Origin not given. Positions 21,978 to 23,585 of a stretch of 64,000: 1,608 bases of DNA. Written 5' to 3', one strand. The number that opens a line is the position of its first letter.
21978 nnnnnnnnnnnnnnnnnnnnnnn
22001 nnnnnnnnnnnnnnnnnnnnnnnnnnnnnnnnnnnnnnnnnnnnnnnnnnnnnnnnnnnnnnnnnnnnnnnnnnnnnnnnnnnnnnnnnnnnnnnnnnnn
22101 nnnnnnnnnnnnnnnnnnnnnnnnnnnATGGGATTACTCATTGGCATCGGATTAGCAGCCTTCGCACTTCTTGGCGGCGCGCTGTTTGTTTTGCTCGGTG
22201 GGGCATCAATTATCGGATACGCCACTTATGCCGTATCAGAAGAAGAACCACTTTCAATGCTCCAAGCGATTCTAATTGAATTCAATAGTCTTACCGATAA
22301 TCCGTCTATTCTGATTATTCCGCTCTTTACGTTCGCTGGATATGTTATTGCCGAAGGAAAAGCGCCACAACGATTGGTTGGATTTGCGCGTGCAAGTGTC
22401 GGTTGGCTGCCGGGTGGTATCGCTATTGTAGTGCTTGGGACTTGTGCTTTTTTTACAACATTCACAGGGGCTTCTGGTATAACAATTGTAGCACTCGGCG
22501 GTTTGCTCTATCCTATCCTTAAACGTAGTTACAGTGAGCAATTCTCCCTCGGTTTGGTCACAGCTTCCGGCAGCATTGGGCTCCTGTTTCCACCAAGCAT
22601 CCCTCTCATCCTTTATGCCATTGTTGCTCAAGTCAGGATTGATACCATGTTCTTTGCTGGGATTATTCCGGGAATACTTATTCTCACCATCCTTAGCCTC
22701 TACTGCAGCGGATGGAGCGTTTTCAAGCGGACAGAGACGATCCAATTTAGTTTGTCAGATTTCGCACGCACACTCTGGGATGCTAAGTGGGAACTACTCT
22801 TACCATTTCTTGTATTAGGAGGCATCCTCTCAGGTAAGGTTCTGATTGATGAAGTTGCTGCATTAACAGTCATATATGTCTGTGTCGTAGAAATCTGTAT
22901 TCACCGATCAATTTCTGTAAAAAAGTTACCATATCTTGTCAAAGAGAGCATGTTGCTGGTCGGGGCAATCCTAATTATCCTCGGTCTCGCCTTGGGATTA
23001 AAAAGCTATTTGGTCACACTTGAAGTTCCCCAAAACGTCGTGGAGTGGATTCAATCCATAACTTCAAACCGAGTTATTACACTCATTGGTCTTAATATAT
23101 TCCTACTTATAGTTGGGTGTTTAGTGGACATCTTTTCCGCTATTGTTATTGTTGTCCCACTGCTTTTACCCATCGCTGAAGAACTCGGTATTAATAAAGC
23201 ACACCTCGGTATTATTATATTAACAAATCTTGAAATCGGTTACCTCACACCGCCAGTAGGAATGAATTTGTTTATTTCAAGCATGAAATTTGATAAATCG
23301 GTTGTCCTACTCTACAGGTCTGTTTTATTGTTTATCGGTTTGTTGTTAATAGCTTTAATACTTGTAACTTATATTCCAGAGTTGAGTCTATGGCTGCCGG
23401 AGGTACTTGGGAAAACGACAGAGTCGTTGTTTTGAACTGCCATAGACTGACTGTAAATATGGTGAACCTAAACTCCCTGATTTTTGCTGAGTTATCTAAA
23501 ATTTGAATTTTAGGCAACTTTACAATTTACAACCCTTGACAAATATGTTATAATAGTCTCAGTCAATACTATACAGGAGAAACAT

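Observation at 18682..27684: Contiguous locus of two LarA-family proteins, a TRAP permease lacking its binding protein, a BMP lipoprotein, Sec-FDH and a cupin: candidate uncharacterised hydroxy-acid uptake and conversion system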

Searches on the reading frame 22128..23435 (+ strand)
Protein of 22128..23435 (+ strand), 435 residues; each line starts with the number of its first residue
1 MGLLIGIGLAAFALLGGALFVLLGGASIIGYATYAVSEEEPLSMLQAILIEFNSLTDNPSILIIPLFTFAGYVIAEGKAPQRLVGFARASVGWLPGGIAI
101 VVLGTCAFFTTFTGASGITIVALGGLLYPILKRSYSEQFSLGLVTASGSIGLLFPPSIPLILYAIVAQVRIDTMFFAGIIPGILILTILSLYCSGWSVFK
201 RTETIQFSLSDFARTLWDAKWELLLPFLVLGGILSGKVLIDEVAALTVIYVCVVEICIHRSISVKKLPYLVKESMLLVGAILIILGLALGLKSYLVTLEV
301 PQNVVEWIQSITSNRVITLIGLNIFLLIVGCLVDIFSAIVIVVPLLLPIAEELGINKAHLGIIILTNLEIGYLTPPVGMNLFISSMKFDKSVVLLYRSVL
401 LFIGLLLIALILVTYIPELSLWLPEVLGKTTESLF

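Call 3: search_protein_families(library=pfam, proteins=[window:22128-23435:+])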
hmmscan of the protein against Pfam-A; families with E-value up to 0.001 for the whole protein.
window:22128-23435:+ (435 aa): 1 family
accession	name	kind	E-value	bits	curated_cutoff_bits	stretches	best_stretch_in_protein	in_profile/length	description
PF06808.19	DctM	-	1.6e-73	248.3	23.8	1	8-419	3-413/413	Tripartite ATP-independent periplasmic transporter, DctM component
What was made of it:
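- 22128..23435 (+): TRAP large membrane subunit DctM; start overlaps the dctQ stop (TAATG). PF06808 E 1.6e-73 (call 3).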

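Call 20: search_protein_families(library=ncbifam, proteins=[window:22128-23435:+])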
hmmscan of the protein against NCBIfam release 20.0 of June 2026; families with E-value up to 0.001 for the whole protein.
window:22128-23435:+ (435 aa): 3 families
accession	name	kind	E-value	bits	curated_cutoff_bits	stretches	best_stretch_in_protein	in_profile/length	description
TIGR00786.1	dctM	subfamily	2.6e-93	313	268.45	1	32-424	15-405/405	TRAP transporter large permease subunit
NF011634.1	PRK15060.1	equivalog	3e-37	128.7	800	1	55-419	50-416/425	2,3-diketo-L-gulonate TRAP transporter large permease YiaN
TIGR02123.1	TRAP_fused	subfamily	5.8e-06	25.3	320.65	1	61-384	168-499/615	TRAP transporter fused permease subunit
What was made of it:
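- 22128..23435 (+): TIGR00786 313 bits, cut-off 268 (call 20).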

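Call 45: find_homologous_proteins(query=window:22128-23435:+, max_evalue=1e-20)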
Query window:22128-23435:+ (435 aa): 8000 proteins with E <= 1e-20 among 8000 candidates; the best 120 are listed.
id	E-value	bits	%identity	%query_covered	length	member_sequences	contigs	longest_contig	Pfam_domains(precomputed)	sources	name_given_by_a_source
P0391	1.5e-256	870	97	100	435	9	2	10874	PF06808.19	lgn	-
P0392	7.9e-213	726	83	100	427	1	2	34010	PF06808.19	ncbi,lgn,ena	-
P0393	3.7e-212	723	82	100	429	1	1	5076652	PF06808.19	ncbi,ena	-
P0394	7.1e-212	722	80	100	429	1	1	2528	PF06808.19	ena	-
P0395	9.2e-212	722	80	100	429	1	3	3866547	PF06808.19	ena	-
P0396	3.3e-211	720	80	100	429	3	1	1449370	PF06808.19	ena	-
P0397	5.1e-211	720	81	100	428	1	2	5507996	PF06808.19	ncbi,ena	-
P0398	1.7e-210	718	80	100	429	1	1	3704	PF06808.19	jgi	jgi:C4-dicarboxylate transporter DctM subunit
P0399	2.7e-210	717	82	100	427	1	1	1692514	PF06808.19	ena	-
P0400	3.9e-210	717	80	100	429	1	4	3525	PF06808.19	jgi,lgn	jgi:tripartite ATP-independent transporter DctM subunit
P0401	6.0e-210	716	81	100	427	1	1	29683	PF06808.19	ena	-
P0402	8.9e-210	715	82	100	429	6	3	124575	PF06808.19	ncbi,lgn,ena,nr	ncbi:MAG: TRAP transporter large permease [Candidatus Poribacteria bacterium]|nr:TRAP transporter la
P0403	1.2e-209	715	81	100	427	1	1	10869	PF06808.19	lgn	-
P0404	1.4e-209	715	82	100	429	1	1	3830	PF06808.19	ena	-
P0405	1.5e-209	715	79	97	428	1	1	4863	PF06808.19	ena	-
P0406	1.6e-209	715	79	100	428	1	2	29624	PF06808.19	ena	-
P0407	2.3e-209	714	79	97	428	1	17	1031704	PF06808.19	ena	-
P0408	2.4e-209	714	81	100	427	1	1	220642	PF06808.19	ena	-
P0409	2.9e-209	714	79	97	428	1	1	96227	PF06808.19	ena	-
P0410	3.1e-209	714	81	100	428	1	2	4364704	PF06808.19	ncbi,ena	-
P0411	3.2e-209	714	81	100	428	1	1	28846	PF06808.19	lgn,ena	-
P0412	4.0e-209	713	81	100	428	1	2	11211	PF06808.19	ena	-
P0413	4.2e-209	713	81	100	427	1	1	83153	PF06808.19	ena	-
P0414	4.4e-209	713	79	97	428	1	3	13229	PF06808.19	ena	-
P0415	4.6e-209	713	80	100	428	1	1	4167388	PF06808.19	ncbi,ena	-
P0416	5.6e-209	713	79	97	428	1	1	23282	PF06808.19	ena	-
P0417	1.1e-208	712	81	100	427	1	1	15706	PF06808.19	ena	-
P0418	1.2e-208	712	79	100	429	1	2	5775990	PF06808.19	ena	-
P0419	3.3e-208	710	79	100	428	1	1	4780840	PF06808.19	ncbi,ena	-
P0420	4.3e-208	710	78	97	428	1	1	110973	PF06808.19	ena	-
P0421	4.6e-208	710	80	100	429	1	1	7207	PF06808.19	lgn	-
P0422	5.0e-208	710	78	100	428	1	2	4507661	PF06808.19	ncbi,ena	-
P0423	5.8e-208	710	79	100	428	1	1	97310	PF06808.19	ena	-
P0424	6.8e-208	709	80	100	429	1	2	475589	PF06808.19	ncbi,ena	-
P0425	9.1e-208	709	78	100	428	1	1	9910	PF06808.19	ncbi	-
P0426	1.1e-207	709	79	100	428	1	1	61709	PF06808.19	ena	-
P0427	1.2e-207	708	78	100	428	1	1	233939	PF06808.19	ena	-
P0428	1.4e-207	708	78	97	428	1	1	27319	PF06808.19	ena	-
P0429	1.8e-207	708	79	97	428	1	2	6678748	PF06808.19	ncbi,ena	-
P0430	1.9e-207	708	78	100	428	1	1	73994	PF06808.19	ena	-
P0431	2.8e-207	707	78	97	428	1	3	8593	PF06808.19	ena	-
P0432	3.5e-207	707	78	97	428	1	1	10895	PF06808.19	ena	-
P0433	3.9e-207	707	78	100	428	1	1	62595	PF06808.19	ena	-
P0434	3.9e-207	707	78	100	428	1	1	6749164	PF06808.19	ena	-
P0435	4.4e-207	707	79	100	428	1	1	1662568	PF06808.19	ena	-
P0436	4.5e-207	707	78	100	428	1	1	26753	PF06808.19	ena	-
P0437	4.6e-207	707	78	100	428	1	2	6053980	PF06808.19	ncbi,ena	-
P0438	4.7e-207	707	79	100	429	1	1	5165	PF06808.19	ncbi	-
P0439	5.3e-207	706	78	97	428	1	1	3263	PF06808.19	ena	-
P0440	6.3e-207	706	79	100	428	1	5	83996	PF06808.19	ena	-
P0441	7.4e-207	706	79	100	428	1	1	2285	PF06808.19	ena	-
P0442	8.3e-207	706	79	100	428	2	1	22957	PF06808.19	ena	-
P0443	9.0e-207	706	78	100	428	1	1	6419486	PF06808.19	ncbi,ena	-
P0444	9.8e-207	705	79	100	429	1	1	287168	PF06808.19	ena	-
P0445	9.9e-207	705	78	100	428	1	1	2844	PF06808.19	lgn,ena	-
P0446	1.1e-206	705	79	100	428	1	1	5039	PF06808.19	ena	-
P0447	1.2e-206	705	78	97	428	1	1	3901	PF06808.19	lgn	-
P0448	1.3e-206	705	78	100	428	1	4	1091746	PF06808.19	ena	-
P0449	1.4e-206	705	79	100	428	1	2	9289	PF06808.19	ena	-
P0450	1.5e-206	705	78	100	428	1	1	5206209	PF06808.19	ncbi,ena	-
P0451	1.5e-206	705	78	100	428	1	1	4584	PF06808.19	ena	-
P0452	1.6e-206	705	78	100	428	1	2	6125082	PF06808.19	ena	-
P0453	1.6e-206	705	79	97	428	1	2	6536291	PF06808.19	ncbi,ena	-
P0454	1.8e-206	705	79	97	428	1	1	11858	PF06808.19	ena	-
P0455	1.8e-206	705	79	100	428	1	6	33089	PF06808.19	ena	-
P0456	1.9e-206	705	79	100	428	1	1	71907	PF06808.19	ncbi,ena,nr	ncbi:MAG: TRAP transporter large permease [Candidatus Poribacteria bacterium]|nr:TRAP transporter la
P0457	1.9e-206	705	78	100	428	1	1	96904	PF06808.19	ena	-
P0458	2.0e-206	704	78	97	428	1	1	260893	PF06808.19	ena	-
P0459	2.0e-206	704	79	100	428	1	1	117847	PF06808.19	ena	-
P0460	2.2e-206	704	78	97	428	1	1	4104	PF06808.19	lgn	-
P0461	2.2e-206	704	78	100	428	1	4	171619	PF06808.19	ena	-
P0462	2.3e-206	704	79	100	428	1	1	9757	PF06808.19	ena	-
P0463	2.4e-206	704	79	97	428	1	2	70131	PF06808.19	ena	-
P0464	2.6e-206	704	80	100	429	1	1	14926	PF06808.19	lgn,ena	-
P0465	2.9e-206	704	79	97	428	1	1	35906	PF06808.19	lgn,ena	-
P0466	3.0e-206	704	79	100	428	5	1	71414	PF06808.19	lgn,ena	-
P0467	3.0e-206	704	77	100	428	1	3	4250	PF06808.19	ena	-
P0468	3.1e-206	704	79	97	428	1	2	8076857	PF06808.19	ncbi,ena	-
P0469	3.1e-206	704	79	97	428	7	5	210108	PF06808.19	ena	-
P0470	3.4e-206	704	78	100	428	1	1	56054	PF06808.19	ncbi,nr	ncbi:C4-dicarboxylate ABC transporter [Candidatus Poribacteria bacterium]|nr:MAG: C4-dicarboxylate A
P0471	3.7e-206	704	78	100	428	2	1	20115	PF06808.19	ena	-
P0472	3.8e-206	704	78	97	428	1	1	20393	PF06808.19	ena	-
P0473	4.0e-206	703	78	100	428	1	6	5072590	PF06808.19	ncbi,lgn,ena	-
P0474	4.1e-206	703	78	100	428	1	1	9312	PF06808.19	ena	-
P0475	4.4e-206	703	78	100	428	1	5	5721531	PF06808.19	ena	-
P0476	4.4e-206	703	78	100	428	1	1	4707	PF06808.19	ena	-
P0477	4.6e-206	703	78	97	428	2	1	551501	PF06808.19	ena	-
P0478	4.7e-206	703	78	97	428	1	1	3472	PF06808.19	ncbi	-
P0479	4.7e-206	703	78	97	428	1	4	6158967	PF06808.19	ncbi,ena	-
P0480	4.9e-206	703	78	97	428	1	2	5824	PF06808.19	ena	-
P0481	4.9e-206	703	78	100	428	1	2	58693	PF06808.19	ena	-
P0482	5.0e-206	703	79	100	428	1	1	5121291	PF06808.19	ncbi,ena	-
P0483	5.5e-206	703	78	100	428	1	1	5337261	PF06808.19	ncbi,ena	-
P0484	5.5e-206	703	78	100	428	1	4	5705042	PF06808.19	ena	-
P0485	5.6e-206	703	79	100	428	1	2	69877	PF06808.19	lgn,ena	-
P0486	5.6e-206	703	78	100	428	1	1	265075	PF06808.19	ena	-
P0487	5.8e-206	703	77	100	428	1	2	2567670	PF06808.19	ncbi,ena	-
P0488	6.1e-206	703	78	99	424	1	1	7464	PF06808.19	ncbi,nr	ncbi:TRAP transporter large permease, partial [Candidatus Poribacteria bacterium]|nr:TRAP transporte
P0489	6.2e-206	703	79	97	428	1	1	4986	PF06808.19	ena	-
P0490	6.4e-206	703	78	100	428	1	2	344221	PF06808.19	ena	-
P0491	6.5e-206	703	79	100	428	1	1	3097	PF06808.19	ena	-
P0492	6.5e-206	703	78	97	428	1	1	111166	PF06808.19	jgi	-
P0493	7.4e-206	703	78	97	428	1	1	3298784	PF06808.19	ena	-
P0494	7.8e-206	703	78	100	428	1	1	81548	PF06808.19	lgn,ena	-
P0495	7.9e-206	702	78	100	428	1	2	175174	PF06808.19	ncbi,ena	-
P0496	8.1e-206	702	78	97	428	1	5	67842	PF06808.19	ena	-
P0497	8.2e-206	702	78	100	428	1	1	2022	PF06808.19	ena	-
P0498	8.3e-206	702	78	100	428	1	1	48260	PF06808.19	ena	-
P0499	8.4e-206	702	78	100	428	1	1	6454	PF06808.19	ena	-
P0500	8.5e-206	702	78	97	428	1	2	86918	PF06808.19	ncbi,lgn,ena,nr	ncbi:MAG: TRAP transporter large permease [Candidatus Poribacteria bacterium]|nr:TRAP transporter la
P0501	8.8e-206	702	79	97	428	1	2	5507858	PF06808.19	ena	-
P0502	8.8e-206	702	79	97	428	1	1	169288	PF06808.19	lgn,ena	-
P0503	8.8e-206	702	78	97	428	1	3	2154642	PF06808.19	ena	-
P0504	8.9e-206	702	79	100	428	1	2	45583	PF06808.19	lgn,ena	-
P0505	8.9e-206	702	78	97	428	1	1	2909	PF06808.19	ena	-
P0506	9.2e-206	702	78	97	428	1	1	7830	PF06808.19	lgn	-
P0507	9.7e-206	702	78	100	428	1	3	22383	PF06808.19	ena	-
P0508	9.9e-206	702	78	97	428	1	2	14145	PF06808.19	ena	-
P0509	1.0e-205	702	78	100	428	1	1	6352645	PF06808.19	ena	-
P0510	1.0e-205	702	78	100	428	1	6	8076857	PF06808.19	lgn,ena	-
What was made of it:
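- Tried and rejected: The third protein search, with DctM, returned only poribacterial orthologs, so it gave no substrate clue (call 45).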

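Call 47: search_dna_similar(query=window:22128-23435:+, collection=plasmids, mode=protein, max_rows=25, rows=best)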
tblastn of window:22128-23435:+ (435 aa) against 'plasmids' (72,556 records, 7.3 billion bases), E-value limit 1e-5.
Records with a match: 1304; places in all: 2740; records where one place covers at least 80% of the query: 808.
Best place of each record, by identity: <60% 1304.
By first word of the organism name: Rhizobium 201; Sinorhizobium 156; Pseudosulfitobacter 124; Paracoccus 72; Sulfitobacter 68; Azospirillum 52; Leisingera 46; Thermus 32; Agrobacterium 30; Phaeobacter 29; and 158 more.
By predicted mobility (MOB-suite, as given by PLSDB): non-mobilizable 873; conjugative 279; mobilizable 152.
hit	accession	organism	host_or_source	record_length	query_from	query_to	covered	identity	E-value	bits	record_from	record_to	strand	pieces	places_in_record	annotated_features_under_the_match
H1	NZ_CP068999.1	Sulfitobacter mediterraneus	Skeletonema costatum,The surface ...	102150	45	423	87%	38.4%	4e-51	192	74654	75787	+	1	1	TRAP transporter large permease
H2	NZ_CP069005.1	Sulfitobacter mediterraneus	Skeletonema costatum,The surface ...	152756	45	423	87%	38.4%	4e-51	192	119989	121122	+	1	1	TRAP transporter large permease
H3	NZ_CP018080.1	Sulfitobacter alexandrii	Alexandrium minutum,cell culture,cell ...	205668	57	423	84%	39.7%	2e-52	196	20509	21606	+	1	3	TRAP transporter large permease subunit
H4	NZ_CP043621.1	Pukyongiella litopenaei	Penaeus vannamei (shrimp),cultured ...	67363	57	423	84%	38.6%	2e-50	190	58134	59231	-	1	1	TRAP transporter large permease subunit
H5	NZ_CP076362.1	Gemmobacter fulvus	cell culture,Anabaena culture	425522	57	427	85%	37.8%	2e-46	179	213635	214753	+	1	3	TRAP transporter large permease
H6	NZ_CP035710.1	Sphaerotilus sulfidivorans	cell culture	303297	45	428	88%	35.5%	8e-30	130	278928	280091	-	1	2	TRAP transporter large permease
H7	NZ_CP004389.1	Thalassospira xiamenensis M-5 = DSM 17429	surface seawater from the sea close to ...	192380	57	428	86%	36.4%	5e-47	181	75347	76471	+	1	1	TRAP transporter large permease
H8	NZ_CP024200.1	Thalassospira marina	-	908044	36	427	90%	34.6%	6e-46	177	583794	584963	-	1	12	TRAP transporter large permease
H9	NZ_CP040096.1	Pantoea sp. SO10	whole organism,soil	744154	45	428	88%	35.3%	7e-41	162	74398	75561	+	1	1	TRAP transporter large permease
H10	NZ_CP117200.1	Pantoea sp. SS70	Solanum tuberosum L.,cell culture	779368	45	428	88%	35.3%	7e-41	162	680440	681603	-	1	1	TRAP transporter large permease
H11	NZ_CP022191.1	Alloyangia pacifica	cell culture,oil-contaminated sediment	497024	57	428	86%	36.3%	9e-41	162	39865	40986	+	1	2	TRAP transporter large permease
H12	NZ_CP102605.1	Pantoea sp. SOD02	cell culture,urban freshwater stream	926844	45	428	88%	35.0%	1e-40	162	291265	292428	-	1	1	TRAP transporter large permease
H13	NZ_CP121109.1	Pantoea sp. X85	metagenomic assembly,rabbit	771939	45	428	88%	35.0%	2e-40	161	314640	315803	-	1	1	TRAP transporter large permease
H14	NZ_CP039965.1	Pseudorhodobacter turbinis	single bacterial isolate,Turban shell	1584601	57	417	83%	37.0%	4e-37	151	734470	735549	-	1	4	record has no annotation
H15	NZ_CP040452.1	Halomonas sp. PA16-9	-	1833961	57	427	85%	35.9%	6e-44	172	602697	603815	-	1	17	none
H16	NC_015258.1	Polymorphum gilvum SL003B-26A1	-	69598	57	428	86%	35.5%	3e-44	172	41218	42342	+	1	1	TRAP transporter large permease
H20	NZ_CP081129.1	Sulfitobacter sp. W002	-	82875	27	434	94%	32.1%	2e-22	107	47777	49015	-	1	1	TRAP transporter large permease | sugar phosphate isomerase/epimerase and 4-hydroxyphenylpyruvate ...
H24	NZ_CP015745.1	Shinella sp. HZN7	-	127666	57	428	86%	35.0%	7e-43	168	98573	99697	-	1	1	TRAP transporter large permease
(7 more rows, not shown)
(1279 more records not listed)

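Call 48: get_annotated_region(hit=H1, flank=6000)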
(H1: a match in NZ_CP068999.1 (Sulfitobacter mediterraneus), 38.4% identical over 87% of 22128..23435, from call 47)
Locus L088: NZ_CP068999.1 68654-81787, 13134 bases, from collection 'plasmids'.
description: Sulfitobacter mediterraneus strain SC7-37 plasmid P1, complete sequence
organism: Sulfitobacter mediterraneus (NCBI taxid 83219)
taxonomy: Bacteria; Pseudomonadota; Alphaproteobacteria; Rhodobacterales; Roseobacteraceae; Sulfitobacter; Sulfitobacter mediterraneus
host: -; source: Skeletonema costatum,The surface seawater at the Pearl River Estuary; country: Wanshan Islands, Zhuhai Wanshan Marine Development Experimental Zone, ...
typing (MOB-suite, as given by PLSDB): conjugative; replicon rep_cluster_392,rep_cluster_610; relaxase MOBP; mating-pair formation MPF_T
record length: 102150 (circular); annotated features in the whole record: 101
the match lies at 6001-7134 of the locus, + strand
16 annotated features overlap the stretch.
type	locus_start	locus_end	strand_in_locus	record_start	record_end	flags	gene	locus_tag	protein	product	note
CDS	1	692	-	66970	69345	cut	-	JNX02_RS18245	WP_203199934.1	type IV secretion system protein B4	-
CDS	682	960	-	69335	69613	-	-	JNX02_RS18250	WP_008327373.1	VirB3 family type IV secretion system protein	-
CDS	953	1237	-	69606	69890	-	-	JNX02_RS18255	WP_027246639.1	TrbC/VirB2 family protein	-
CDS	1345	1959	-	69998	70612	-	-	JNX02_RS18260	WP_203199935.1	lytic transglycosylase domain-containing protein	-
CDS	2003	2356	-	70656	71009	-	-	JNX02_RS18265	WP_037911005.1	hypothetical protein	-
CDS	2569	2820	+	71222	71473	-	-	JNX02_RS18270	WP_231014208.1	hypothetical protein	-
CDS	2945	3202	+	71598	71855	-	-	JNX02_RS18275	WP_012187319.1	helix-turn-helix domain-containing protein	-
CDS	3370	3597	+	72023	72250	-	-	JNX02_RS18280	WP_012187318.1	hypothetical protein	-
CDS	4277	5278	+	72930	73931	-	dctP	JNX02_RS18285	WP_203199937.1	TRAP transporter substrate-binding protein DctP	GO:0055085 - transmembrane transport [Evidence IEA]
CDS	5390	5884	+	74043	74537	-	-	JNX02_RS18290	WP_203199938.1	TRAP transporter small permease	GO:0015740 - C4-dicarboxylate transport [Evidence IEA]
CDS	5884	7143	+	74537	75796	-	-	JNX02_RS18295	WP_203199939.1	TRAP transporter large permease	GO:0008643 - carbohydrate transport [Evidence IEA]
CDS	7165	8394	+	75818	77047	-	-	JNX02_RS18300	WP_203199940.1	serine hydrolase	-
CDS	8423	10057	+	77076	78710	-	-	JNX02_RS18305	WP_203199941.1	AMP-binding protein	-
CDS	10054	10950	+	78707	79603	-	-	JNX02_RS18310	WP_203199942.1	DMT family transporter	GO:0055085 - transmembrane transport [Evidence IEA]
CDS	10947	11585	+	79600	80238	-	-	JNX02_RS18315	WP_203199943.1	TetR/AcrR family transcriptional regulator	GO:0006355 - regulation of DNA-templated transcription [Evidence IEA]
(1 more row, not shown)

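Call 49: get_annotated_region(hit=H7, flank=5000)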
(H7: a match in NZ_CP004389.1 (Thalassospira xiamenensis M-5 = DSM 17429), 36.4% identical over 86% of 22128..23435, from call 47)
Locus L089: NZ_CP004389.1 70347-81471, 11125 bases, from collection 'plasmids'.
description: Thalassospira xiamenensis M-5 = DSM 17429 strain M-5 plasmid unnamed, complete sequence
organism: Thalassospira xiamenensis M-5 = DSM 17429 (NCBI taxid 1123366)
taxonomy: Bacteria; Pseudomonadota; Alphaproteobacteria; Rhodospirillales; Thalassospiraceae; Thalassospira; Thalassospira xiamenensis; Thalassospira xiamenensis M-5 = DSM 17429
host: -; source: surface seawater from the sea close to Xiamen, China; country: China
typing (MOB-suite, as given by PLSDB): non-mobilizable
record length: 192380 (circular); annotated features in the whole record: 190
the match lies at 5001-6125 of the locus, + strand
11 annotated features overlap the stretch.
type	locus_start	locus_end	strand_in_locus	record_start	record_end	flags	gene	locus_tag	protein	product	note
CDS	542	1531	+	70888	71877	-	-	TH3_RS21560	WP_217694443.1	IclR family transcriptional regulator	GO:0006355 - regulation of DNA-templated transcription [Evidence IEA]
CDS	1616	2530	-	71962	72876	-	-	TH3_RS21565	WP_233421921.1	FAD-binding oxidoreductase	-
CDS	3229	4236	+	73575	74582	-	-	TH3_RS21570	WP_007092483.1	TRAP transporter substrate-binding protein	-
CDS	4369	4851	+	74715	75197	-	-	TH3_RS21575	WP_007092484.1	TRAP transporter small permease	-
CDS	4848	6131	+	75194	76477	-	-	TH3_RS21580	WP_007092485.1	TRAP transporter large permease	GO:0008643 - carbohydrate transport [Evidence IEA]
CDS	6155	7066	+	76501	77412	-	-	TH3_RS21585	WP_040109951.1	acetaldehyde dehydrogenase (acetylating)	-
CDS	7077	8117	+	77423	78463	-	dmpG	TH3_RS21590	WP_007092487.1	4-hydroxy-2-oxovalerate aldolase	-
CDS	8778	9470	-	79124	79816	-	-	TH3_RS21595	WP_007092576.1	RES family NAD+ phosphorylase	-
CDS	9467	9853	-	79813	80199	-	-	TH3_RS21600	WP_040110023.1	MbcA/ParS/Xre antitoxin family protein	-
CDS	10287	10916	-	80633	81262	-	-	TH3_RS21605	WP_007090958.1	recombinase family protein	GO:0006310 - DNA recombination [Evidence IEA]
CDS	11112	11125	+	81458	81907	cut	-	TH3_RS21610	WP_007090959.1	hypothetical protein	-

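Call 50: get_annotated_region(hit=H9, flank=5000)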
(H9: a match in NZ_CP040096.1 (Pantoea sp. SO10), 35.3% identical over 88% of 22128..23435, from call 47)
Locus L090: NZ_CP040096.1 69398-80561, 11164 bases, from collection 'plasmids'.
description: Pantoea sp. SO10 plasmid unnamed1, complete sequence
organism: Pantoea sp. SO10 (NCBI taxid 2575375)
taxonomy: Bacteria; Pseudomonadota; Gammaproteobacteria; Enterobacterales; Erwiniaceae; Pantoea; Pantoea sp. SO10
host: -; source: whole organism,soil; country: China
typing (MOB-suite, as given by PLSDB): non-mobilizable; replicon rep_cluster_1232
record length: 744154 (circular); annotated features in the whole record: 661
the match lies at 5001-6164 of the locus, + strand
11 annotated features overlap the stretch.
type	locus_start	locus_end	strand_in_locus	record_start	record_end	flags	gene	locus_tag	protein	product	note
CDS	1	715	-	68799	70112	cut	-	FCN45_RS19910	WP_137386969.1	LLM class flavin-dependent oxidoreductase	-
CDS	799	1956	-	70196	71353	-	-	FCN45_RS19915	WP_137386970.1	amidohydrolase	-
CDS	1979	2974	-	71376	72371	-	-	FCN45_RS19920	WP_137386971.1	MsnO8 family LLM class oxidoreductase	GO:0008150 - biological_process [Evidence IEA]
CDS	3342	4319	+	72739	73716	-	-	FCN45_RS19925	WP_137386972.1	TRAP transporter substrate-binding protein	-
CDS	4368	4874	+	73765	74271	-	-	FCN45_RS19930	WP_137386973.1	TRAP transporter small permease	-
CDS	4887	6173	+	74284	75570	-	-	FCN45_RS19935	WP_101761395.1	TRAP transporter large permease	GO:0008643 - carbohydrate transport [Evidence IEA]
CDS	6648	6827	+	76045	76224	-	-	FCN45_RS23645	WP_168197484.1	hypothetical protein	-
CDS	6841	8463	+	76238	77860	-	-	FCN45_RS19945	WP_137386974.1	TIGR04028 family ABC transporter substrate-binding protein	GO:0055085 - transmembrane transport [Evidence IEA]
CDS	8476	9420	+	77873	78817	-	-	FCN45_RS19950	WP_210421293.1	ABC transporter permease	GO:0055085 - transmembrane transport [Evidence IEA]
CDS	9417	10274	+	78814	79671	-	-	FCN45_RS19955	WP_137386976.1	ABC transporter permease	-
CDS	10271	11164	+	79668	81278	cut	-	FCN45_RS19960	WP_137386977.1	ABC transporter ATP-binding protein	-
